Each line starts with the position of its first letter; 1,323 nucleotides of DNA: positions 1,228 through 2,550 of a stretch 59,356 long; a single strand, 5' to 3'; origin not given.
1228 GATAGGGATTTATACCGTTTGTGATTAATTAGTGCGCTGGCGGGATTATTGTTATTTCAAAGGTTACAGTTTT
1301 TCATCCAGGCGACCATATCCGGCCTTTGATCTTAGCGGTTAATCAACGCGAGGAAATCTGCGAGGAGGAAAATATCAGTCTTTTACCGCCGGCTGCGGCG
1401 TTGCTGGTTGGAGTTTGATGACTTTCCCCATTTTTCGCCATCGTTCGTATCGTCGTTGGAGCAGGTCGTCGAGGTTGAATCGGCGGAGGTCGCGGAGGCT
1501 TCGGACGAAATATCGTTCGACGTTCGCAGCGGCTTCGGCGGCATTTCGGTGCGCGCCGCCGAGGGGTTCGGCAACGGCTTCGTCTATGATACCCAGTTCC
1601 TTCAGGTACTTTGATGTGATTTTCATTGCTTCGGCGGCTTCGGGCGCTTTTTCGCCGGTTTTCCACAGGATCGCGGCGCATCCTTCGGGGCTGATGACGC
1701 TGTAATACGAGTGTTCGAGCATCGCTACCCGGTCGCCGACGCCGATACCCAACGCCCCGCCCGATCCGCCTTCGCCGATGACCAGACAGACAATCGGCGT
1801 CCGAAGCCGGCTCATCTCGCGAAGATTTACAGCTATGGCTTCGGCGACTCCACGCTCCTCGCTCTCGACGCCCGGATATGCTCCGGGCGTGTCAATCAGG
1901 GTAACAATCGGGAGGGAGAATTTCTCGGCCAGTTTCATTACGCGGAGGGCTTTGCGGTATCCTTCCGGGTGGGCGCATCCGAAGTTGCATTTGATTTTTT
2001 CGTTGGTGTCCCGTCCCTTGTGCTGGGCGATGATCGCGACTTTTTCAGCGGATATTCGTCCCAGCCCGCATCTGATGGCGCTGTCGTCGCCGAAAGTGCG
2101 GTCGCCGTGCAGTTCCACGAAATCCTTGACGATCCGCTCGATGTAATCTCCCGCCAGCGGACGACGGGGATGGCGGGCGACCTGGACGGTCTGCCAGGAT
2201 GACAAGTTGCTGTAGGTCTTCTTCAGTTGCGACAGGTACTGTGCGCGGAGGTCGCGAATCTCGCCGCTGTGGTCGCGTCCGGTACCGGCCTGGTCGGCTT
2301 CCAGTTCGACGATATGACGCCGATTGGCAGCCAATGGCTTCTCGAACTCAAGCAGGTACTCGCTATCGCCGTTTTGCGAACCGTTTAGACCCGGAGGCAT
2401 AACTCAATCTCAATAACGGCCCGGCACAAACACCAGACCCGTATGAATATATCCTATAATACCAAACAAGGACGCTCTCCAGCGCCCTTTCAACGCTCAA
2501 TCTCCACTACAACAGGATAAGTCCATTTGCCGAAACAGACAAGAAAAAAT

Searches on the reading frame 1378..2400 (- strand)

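Call 80: search_protein_families(library=pfam, proteins=[window:1378-2400:-], max_evalue=0.0001)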
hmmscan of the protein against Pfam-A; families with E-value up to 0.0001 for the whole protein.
window:1378-2400:- (341 aa): 2 families
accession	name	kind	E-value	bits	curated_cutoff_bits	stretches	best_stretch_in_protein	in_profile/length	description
PF03255.19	ACCA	-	2.1e-136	454.6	23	1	17-325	2-310/310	Acetyl co-enzyme A carboxylase carboxyltransferase-like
PF01039.27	Carboxyl_trans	-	6.8e-19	68.3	22.3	1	111-280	286-450/493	Carboxyl transferase domain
